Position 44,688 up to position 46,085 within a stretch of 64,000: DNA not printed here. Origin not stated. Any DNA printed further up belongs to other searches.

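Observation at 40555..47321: Methyltransferase / PqqD-like / nucleotidyltransferase / ABC exporter / HprK-like cluster without a visible precursor or lasso enzymes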

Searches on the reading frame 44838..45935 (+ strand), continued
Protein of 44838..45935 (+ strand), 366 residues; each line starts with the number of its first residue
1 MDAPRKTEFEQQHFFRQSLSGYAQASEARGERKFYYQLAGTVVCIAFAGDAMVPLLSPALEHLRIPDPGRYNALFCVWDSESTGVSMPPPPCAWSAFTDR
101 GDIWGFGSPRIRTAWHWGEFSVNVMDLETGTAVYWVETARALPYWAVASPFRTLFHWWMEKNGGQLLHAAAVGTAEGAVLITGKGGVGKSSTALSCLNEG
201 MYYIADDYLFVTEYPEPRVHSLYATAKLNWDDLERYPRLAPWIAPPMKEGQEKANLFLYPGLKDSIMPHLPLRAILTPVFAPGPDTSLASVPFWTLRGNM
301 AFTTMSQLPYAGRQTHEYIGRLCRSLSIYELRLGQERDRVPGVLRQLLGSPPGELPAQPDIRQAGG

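Call 53: search_protein_families(library=pfam, proteins=[L002:14322-15716:+, L002:15848-16942:+, L059:7783-8511:+, L069:6550-7917:+], max_evalue=0.01)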
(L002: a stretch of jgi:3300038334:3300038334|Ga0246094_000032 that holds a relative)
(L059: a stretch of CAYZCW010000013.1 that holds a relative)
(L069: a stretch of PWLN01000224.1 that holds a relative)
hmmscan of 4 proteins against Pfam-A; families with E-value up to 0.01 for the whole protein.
L002:14322-15716:+ (464 aa): 0 families

L002:15848-16942:+ (364 aa): 2 families
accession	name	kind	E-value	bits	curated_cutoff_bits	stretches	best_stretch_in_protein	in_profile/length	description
PF00534.26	Glycos_transf_1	-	7.3e-05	22.8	26.4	1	215-293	85-160/172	Glycosyl transferases group 1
PF13692.12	Glyco_trans_1_4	-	0.00021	22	27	1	210-286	63-141/142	Glycosyl transferases group 1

L059:7783-8511:+ (242 aa): 2 families
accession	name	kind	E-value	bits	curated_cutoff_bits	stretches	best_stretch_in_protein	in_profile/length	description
PF13469.12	Sulfotransfer_3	-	1.7e-08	35.4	27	1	6-44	2-42/216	Sulfotransferase family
PF09037.16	Sulphotransf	-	2.1e-05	24.6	22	1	85-129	103-146/244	Stf0 sulphotransferase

L069:6550-7917:+ (455 aa): 0 families

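Call 58: predict_structure(alignment_id=A3)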
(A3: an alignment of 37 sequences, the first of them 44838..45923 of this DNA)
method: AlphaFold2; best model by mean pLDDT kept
length: 362 residues; sequences in the alignment: 37
mean_pLDDT: 91.2   pTM: 0.89
mean pLDDT of the five models: 91.2, 91.0, 89.7, 89.6, 87.3
residues with pLDDT >= 90: 258; 70-90: 89; 50-70: 9; < 50: 6
segments of 3 or more residues with pLDDT < 50: 358-362
pLDDT, mean of each block of 10 residues (from residue 1): 85 97 98 96 98 97 97 98 95 83 87 91 96 96 93 96 94 97 80 93 95 93 94 89 90 93 96 93 89 88 87 92 92 87 93 55 43
secondary structure, 60 per line:
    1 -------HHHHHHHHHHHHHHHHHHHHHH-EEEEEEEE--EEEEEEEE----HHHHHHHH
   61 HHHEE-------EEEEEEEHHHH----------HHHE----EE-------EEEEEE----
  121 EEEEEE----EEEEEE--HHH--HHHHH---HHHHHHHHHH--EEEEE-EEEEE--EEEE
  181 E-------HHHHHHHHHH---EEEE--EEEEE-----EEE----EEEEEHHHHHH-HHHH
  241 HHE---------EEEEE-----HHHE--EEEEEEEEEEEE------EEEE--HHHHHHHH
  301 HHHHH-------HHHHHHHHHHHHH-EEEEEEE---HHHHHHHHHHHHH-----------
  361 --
elements in order: H8-29 E31-38 E41-48 H53-63 E73-79 H80-83 E111-116 E121-126 E131-136 H144-148 H152-161 E164-168 E170-174 E177-181 H189-198 E202-205 E208-212 E218-220 E225-229 H230-235 H237-242 E253-257 E269-280 E287-290 H293-305 H313-325 E327-333 H337-349

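Call 62: fold_search(model_id=the predicted structure, library=pdb)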
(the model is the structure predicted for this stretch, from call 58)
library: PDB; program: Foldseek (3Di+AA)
matches with E <= 10: 351; with E <= 0.001: 132
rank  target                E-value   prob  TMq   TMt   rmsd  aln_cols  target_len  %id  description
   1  1yvy_B                4.6e-09  1.00  0.52  0.40   6.6       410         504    9  Crystal structure of Anaerobiospirillum succiniciproducens phosphoenolpyruvate carboxykinase (released 2005-07-26)
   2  1ii2_B                5.8e-09  1.00  0.52  0.38   6.9       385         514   13  Crystal Structure of Phosphoenolpyruvate Carboxykinase (PEPCK) from Trypanosoma cruzi (released 2001-11-21)
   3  1ii2_A                6.5e-09  1.00  0.50  0.37   8.3       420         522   12  Crystal Structure of Phosphoenolpyruvate Carboxykinase (PEPCK) from Trypanosoma cruzi (released 2001-11-21)
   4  6asn                  8.8e-09  1.00  0.54  0.40   6.6       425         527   10  E. coli phosphoenolpyruvate carboxykinase K212I F216V mutant bound to methanesulfonate (released 2018-08-29)
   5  1yvy_A                9.3e-09  1.00  0.49  0.37   7.3       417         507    8  Crystal structure of Anaerobiospirillum succiniciproducens phosphoenolpyruvate carboxykinase (released 2005-07-26)
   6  2pc9_C                9.9e-09  1.00  0.57  0.42   6.3       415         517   11  Crystal Structure Of ATP-Dependent Phosphoenolpyruvate Carboxykinase From Thermus thermophilus HB8 (released 2007-10-02)
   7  1j3b_A                9.9e-09  1.00  0.53  0.40   6.4       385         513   11  Crystal structure of ATP-dependent phosphoenolpyruvate carboxykinase from Thermus thermophilus HB8 (released 2003-02-11)
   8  6crt                  1.1e-08  1.00  0.54  0.39   7.8       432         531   10  Arg65Gln Mutagenic E.coli PCK (released 2018-04-04)
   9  2pc9_D                1.5e-08  1.00  0.47  0.35   7.4       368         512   11  Crystal Structure Of ATP-Dependent Phosphoenolpyruvate Carboxykinase From Thermus thermophilus HB8 (released 2007-10-02)
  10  6at3_A                2.1e-08  1.00  0.49  0.35   7.6       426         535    9  E. coli phosphoenolpyruvate carboxykinase Y207F mutant bound to thiosulfate and oxaloacetate (released 2018-08-29)
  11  2py7                  2.3e-08  1.00  0.55  0.40   7.7       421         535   11  Crystal structure of E. coli phosphoenolpyruvate carboxykinase mutant Lys213Ser complexed with ATP-Mg2+-Mn2+ (released 2008-04-22)
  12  1xkv_A                2.3e-08  1.00  0.50  0.37   6.1       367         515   11  Crystal Structure Of ATP-Dependent Phosphoenolpyruvate Carboxykinase From Thermus thermophilus HB8 (released 2005-10-11)
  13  6asi                  2.7e-08  1.00  0.56  0.41   6.5       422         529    9  E. coli phosphoenolpyruvate carboxykinase G209S mutant bound to methanesulfonate (released 2018-08-29)
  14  2pc9_A                2.9e-08  1.00  0.49  0.36   6.2       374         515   10  Crystal Structure Of ATP-Dependent Phosphoenolpyruvate Carboxykinase From Thermus thermophilus HB8 (released 2007-10-02)
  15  1oen                  3.0e-08  1.00  0.54  0.40   6.5       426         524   10  PHOSPHOENOLPYRUVATE CARBOXYKINASE (released 1996-11-08)
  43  1jb1                  8.4e-06  1.00  0.22  0.47  12.6       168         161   18  Lactobacillus casei HprK/P Bound to Phosphate (released 2001-08-08)
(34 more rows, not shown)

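Call 88: search_protein_families(library=pfam, alignment_id=A4, max_evalue=0.0001)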
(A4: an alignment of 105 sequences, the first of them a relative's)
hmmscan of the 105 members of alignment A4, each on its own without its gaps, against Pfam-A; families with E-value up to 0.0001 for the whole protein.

A. member 1, L001:15052-16452:+ (466 aa): 0 families

B. families by the number of members that match (of 105 scanned): 91 families (the first 25 are shown)
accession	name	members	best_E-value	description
PF13469.12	Sulfotransfer_3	18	1e-14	Sulfotransferase family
PF09037.16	Sulphotransf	10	1.6e-09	Stf0 sulphotransferase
PF04055.27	Radical_SAM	9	1.1e-24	Radical SAM superfamily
PF00534.26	Glycos_transf_1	7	6.6e-42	Glycosyl transferases group 1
PF13692.12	Glyco_trans_1_4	6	6e-40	Glycosyl transferases group 1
PF13439.12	Glyco_transf_4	6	9.3e-24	Glycosyltransferase Family 4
PF01370.27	Epimerase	6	4.1e-23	NAD dependent epimerase/dehydratase family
PF20706.3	GT4-conflict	6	6.9e-18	Family 4 Glycosyltransferase in conflict systems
PF01073.25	3Beta_HSD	6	1.7e-16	3-beta hydroxysteroid dehydrogenase/isomerase family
PF13186.11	SPASM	6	2.3e-12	Iron-sulfur cluster-binding domain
PF13524.12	Glyco_trans_1_2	6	1.4e-10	Glycosyl transferase-like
PF08241.18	Methyltransf_11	5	2.4e-17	Methyltransferase domain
PF13579.12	Glyco_trans_4_4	5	5.5e-16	Glycosyl transferase 4-like domain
PF13649.12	Methyltransf_25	5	7.2e-13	Methyltransferase domain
PF13231.12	PMT_2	5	3.5e-08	Dolichyl-phosphate-mannose-protein mannosyltransferase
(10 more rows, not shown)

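Call 91: search_protein_families(library=pfam, proteins=[L024:5396-5899:+, L025:3941-4468:+, L054:7028-8641:+], max_evalue=0.01)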
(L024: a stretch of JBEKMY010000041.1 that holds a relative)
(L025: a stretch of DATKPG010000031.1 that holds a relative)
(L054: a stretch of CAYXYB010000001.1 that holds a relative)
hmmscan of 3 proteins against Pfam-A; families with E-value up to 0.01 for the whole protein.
L024:5396-5899:+ (167 aa): 1 family
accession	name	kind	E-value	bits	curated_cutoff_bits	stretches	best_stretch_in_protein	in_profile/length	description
PF13471.12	Transglut_core3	-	1.8e-11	44.4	26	1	99-165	51-116/117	Transglutaminase-like superfamily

L025:3941-4468:+ (175 aa): 2 families
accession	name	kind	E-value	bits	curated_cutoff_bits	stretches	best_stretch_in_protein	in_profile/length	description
PF13471.12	Transglut_core3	-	1.3e-14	54.6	26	1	106-173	50-116/117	Transglutaminase-like superfamily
PF01841.26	Transglut_core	-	0.0038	17.9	23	1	119-154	59-97/108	Transglutaminase-like superfamily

L054:7028-8641:+ (537 aa): 3 families
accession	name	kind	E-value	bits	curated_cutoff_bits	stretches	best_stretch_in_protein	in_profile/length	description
PF00535.33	Glycos_transf_2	-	3.8e-30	105.5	23.3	1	326-437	1-117/168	Glycosyl transferase family 2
PF13641.12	Glyco_tranf_2_3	-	1.2e-13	52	27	1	323-434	1-120/230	Glycosyltransferase like family 2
PF10111.15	Glyco_tranf_2_2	-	9.6e-10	38.8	27.3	1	326-415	1-97/276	Glycosyltransferase like family 2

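Call 93: search_protein_families(library=pfam, proteins=[L024:2710-4008:+, L024:4343-5335:+, L025:15-1208:+, L025:1527-2534:+, L025:3124-4047:+, L025:4387-5946:+, L033:5130-6266:+, L033:6705-7874:+], max_evalue=0.001)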
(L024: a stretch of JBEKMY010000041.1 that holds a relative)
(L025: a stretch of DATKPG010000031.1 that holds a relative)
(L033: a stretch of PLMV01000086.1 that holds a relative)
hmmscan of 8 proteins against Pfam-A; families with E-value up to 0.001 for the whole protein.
L024:2710-4008:+ (432 aa): 1 family
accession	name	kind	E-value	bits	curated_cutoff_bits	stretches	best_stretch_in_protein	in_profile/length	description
PF14907.12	NTP_transf_5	-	5e-47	161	31.2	1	67-331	2-249/249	Uncharacterised nucleotidyltransferase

L024:4343-5335:+ (330 aa): 1 family
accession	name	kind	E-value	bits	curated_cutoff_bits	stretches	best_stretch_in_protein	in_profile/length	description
PF07475.17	Hpr_kinase_C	-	8.9e-07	29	33.3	1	145-201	8-65/171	HPr Serine kinase C-terminal domain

L025:15-1208:+ (397 aa): 1 family
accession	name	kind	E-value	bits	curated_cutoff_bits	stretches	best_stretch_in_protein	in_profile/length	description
PF14907.12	NTP_transf_5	-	1e-43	150.2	31.2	1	32-296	2-249/249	Uncharacterised nucleotidyltransferase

L025:1527-2534:+ (335 aa): 1 family
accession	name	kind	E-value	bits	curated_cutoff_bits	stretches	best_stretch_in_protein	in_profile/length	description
PF07475.17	Hpr_kinase_C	-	1.5e-07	31.6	33.3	1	150-208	8-67/171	HPr Serine kinase C-terminal domain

L025:3124-4047:+ (307 aa): 2 families
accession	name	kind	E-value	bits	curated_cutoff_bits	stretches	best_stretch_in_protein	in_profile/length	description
PF04015.17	DUF362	-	4.7e-38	131.7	24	1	67-259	1-198/200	Domain of unknown function (DUF362)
PF20019.4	VMAP-M20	-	0.00077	20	27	0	49-130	43-123/129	vWA-MoxR associated protein middle region 20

L025:4387-5946:+ (519 aa): 2 families
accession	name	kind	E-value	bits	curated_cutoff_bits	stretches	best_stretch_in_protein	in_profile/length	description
PF04055.27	Radical_SAM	-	9.9e-15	55.5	29.5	1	249-412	4-166/166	Radical SAM superfamily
PF02310.24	B12-binding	-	5.2e-12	46.1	32.1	1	54-172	11-120/121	B12 binding domain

L033:5130-6266:+ (378 aa): 9 families
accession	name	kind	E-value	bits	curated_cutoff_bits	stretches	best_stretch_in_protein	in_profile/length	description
PF00037.32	Fer4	-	7e-11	41.9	21.1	1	344-362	6-24/24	4Fe-4S binding domain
PF12838.12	Fer4_7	-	3.4e-10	40.7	27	2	316-360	2-52/52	4Fe-4S dicluster domain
PF14697.11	Fer4_21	-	3.4e-10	40.3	35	1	310-363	2-59/59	4Fe-4S dicluster domain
PF13237.11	Fer4_10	-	2.7e-09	37.3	25.5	1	310-357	3-53/53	4Fe-4S dicluster domain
PF13187.11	Fer4_9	-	1.5e-07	31.8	27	1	316-361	2-52/52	4Fe-4S dicluster domain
PF12837.12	Fer4_6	-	6.8e-06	26.2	25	1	310-330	3-23/24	4Fe-4S binding domain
PF12797.12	Fer4_2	-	0.0002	21.5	24.5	0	310-327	4-21/22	4Fe-4S binding domain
PF12800.12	Fer4_4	-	0.00026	21.5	24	0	314-329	2-17/17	4Fe-4S binding domain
PF13534.11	Fer4_17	-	0.00087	20.2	22.2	0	316-359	2-59/61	4Fe-4S dicluster domain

L033:6705-7874:+ (389 aa): 0 families

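Call 97: search_protein_families(library=ncbifam, proteins=[L002:13241-14317:+, L083:13149-14141:+, L010:13601-14662:+, L024:4343-5335:+], max_evalue=0.001)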
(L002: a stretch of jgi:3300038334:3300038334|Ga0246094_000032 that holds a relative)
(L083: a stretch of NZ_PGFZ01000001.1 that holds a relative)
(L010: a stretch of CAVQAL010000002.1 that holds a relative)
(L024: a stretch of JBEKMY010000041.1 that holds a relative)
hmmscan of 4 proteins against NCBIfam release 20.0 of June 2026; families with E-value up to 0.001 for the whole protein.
L002:13241-14317:+ (358 aa): 67 families (the best 25 are shown)
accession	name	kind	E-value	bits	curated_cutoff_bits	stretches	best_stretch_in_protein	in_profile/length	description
TIGR03961.1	rSAM_PTO1314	hypoth_equivalog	2e-22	79.9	306.05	1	26-297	29-285/332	PTO1314 family radical SAM protein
TIGR04250.1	SCM_rSAM_ScmE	equivalog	1.1e-21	77.2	400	1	18-179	1-165/358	SynChlorMet cassette radical SAM/SPASM protein ScmE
NF045574.1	sacti_mat_StsB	exception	1.7e-20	73.3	625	1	25-305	101-369/466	StsB family radical SAM/SPASM domain sactipeptide maturase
TIGR04545.1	rSAM_ahbD_hemeb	equivalog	3.2e-20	72.8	500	1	22-313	2-305/339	heme b synthase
TIGR04055.1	rSAM_NirJ2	equivalog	1.5e-19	70.7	500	1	25-317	5-295/326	putative heme d1 biosynthesis radical SAM protein NirJ2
NF050035.1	rSAM_WgK_link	exception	2.2e-19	69.7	650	1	18-193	7-185/367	radical SAM/SPASM peptide maturase WgkB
TIGR04303.1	GeoRSP_rSAM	equivalog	2.9e-19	69.8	400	1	19-324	4-300/325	GeoRSP system radical SAM/SPASM protein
TIGR04053.2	TIGR04053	equivalog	4.8e-19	68.8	395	1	21-189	9-183/366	TIGR04053 family radical SAM/SPASM domain-containing protein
TIGR04051.1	rSAM_NirJ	equivalog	1.6e-17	63.5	515.45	1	25-185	7-169/354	heme d1 biosynthesis radical SAM protein NirJ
NF033640.1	N_Twi_rSAM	subfamily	1.7e-17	63.7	170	1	17-241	108-357/398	twitch domain-containing radical SAM protein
TIGR04054.1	rSAM_NirJ1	equivalog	4.7e-17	61.7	650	1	13-187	30-205/387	putative heme d1 biosynthesis radical SAM protein NirJ1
TIGR04546.1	rSAM_ahbC_deAc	equivalog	1.3e-16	60.4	650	1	24-188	43-209/390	12,18-didecarboxysiroheme deacetylase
TIGR04317.1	W_rSAM_matur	equivalog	1.8e-16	60.2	380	1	21-315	5-309/349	tungsten cofactor oxidoreductase radical SAM maturase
TIGR04347.1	pseudo_SAM_Halo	equivalog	1.9e-16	60.3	525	1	24-229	42-247/390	TIGR04347 family pseudo-SAM/SPASM protein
NF045646.2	rSAM_Se_TrsS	equivalog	8.7e-14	50.9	490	1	23-186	89-258/441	radical SAM (seleno)protein TrsS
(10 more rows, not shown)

L083:13149-14141:+ (330 aa): 15 families
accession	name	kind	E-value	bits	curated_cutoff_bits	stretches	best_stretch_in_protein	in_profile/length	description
TIGR02666.1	moaA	equivalog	1.9e-08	33.7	284.05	1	46-136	14-109/336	GTP 3',8-cyclase MoaA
NF045646.2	rSAM_Se_TrsS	equivalog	2.7e-08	32.8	490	1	46-137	90-180/441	radical SAM (seleno)protein TrsS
TIGR02668.1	moaA_archaeal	equivalog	6e-08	32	325.25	1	46-134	14-101/303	GTP 3',8-cyclase MoaA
NF001199.0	PRK00164.2-1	equivalog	1.8e-07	30.6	231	1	46-134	16-103/308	GTP 3',8-cyclase MoaA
TIGR04317.1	W_rSAM_matur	equivalog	1.5e-05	24.3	380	1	47-146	9-108/349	tungsten cofactor oxidoreductase radical SAM maturase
NF038283.1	viperin_w_prok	equivalog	3e-05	23.4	180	1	48-148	8-114/281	viperin family antiviral radical SAM protein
TIGR04251.1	SCM_rSAM_ScmF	equivalog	4.3e-05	23.1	400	1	48-130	10-93/353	SynChlorMet cassette radical SAM/SPASM protein ScmF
TIGR03470.1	HpnH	equivalog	9.3e-05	21.6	225.05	1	46-135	32-117/318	adenosyl-hopene transferase HpnH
TIGR04466.1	rSAM_BlsE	equivalog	9.5e-05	22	400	1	47-135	8-92/327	cytosylglucuronate decarboxylase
NF045702.1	rSAM_GDGT_ether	equivalog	0.00011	20.9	450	1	46-140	90-186/486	tetraether lipid synthase Tes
TIGR04546.1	rSAM_ahbC_deAc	equivalog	0.00013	20.9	650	1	47-132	44-127/390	12,18-didecarboxysiroheme deacetylase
TIGR04051.1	rSAM_NirJ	equivalog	0.00014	21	515.45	1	47-130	7-88/354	heme d1 biosynthesis radical SAM protein NirJ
TIGR04167.1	rSAM_SeCys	equivalog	0.00042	19.6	300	1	45-115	11-80/303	arsenosugar biosynthesis radical SAM (seleno)protein ArsS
TIGR03977.1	rSAM_pair_HxsC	equivalog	0.00049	19.1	267.9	1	45-128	28-109/292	His-Xaa-Ser system radical SAM maturase HxsC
TIGR04084.1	rSAM_AF0577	subfamily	0.00093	18.2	225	0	51-148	6-99/347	TIGR04084 family radical SAM/SPASM domain-containing protein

L010:13601-14662:+ (353 aa): 54 families (the best 25 are shown)
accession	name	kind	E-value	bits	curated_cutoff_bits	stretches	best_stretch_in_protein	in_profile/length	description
TIGR04055.1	rSAM_NirJ2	equivalog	2.7e-20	73.2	500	1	23-315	4-294/326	putative heme d1 biosynthesis radical SAM protein NirJ2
TIGR03961.1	rSAM_PTO1314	hypoth_equivalog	1.2e-18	67.5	306.05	1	25-303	29-292/332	PTO1314 family radical SAM protein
TIGR04303.1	GeoRSP_rSAM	equivalog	3.9e-17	62.8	400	1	23-323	9-300/325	GeoRSP system radical SAM/SPASM protein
TIGR04545.1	rSAM_ahbD_hemeb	equivalog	9.2e-17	61.5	500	1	21-315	2-308/339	heme b synthase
TIGR04053.2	TIGR04053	equivalog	1.9e-16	60.3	395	1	23-187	12-182/366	TIGR04053 family radical SAM/SPASM domain-containing protein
NF045574.1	sacti_mat_StsB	exception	3.3e-16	59.2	625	1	13-189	90-267/466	StsB family radical SAM/SPASM domain sactipeptide maturase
TIGR04317.1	W_rSAM_matur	equivalog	4.5e-16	58.9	380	1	18-320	3-314/349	tungsten cofactor oxidoreductase radical SAM maturase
NF033640.1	N_Twi_rSAM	subfamily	7.5e-16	58.2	170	2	15-243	107-360/398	twitch domain-containing radical SAM protein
TIGR04250.1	SCM_rSAM_ScmE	equivalog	9.1e-16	57.7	400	1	20-187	4-175/358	SynChlorMet cassette radical SAM/SPASM protein ScmE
NF050035.1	rSAM_WgK_link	exception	1.7e-15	56.9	650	1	21-188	11-181/367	radical SAM/SPASM peptide maturase WgkB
TIGR03962.1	mycofact_rSAM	equivalog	6.7e-15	55.1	265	1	21-321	14-305/339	mycofactocin radical SAM maturase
TIGR04546.1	rSAM_ahbC_deAc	equivalog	8.8e-15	54.4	650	1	22-188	42-210/390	12,18-didecarboxysiroheme deacetylase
TIGR04051.1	rSAM_NirJ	equivalog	2e-14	53.3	515.45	1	24-183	7-168/354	heme d1 biosynthesis radical SAM protein NirJ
TIGR02109.1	PQQ_syn_pqqE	equivalog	2.3e-14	53.1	381.35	1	21-316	9-303/358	pyrroloquinoline quinone biosynthesis protein PqqE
TIGR04347.1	pseudo_SAM_Halo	equivalog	3.3e-14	53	525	1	23-228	42-247/390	TIGR04347 family pseudo-SAM/SPASM protein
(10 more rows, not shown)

L024:4343-5335:+ (330 aa): 4 families
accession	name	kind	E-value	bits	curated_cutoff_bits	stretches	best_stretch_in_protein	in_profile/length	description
TIGR04355.1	HprK_rel_B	hypoth_equivalog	2.5e-08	33.5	200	1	139-194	140-195/351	HprK-related kinase B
TIGR00679.1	hpr-ser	equivalog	3.5e-07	29.7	240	1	144-195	132-184/300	HPr(Ser) kinase/phosphatase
TIGR04352.1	HprK_rel_A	equivalog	4.3e-06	26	200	1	143-195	96-148/280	HprK-related kinase A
TIGR04249.1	SCM_chp_ScmC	equivalog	5.8e-05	22.6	125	1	135-198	117-181/292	SynChlorMet cassette protein ScmC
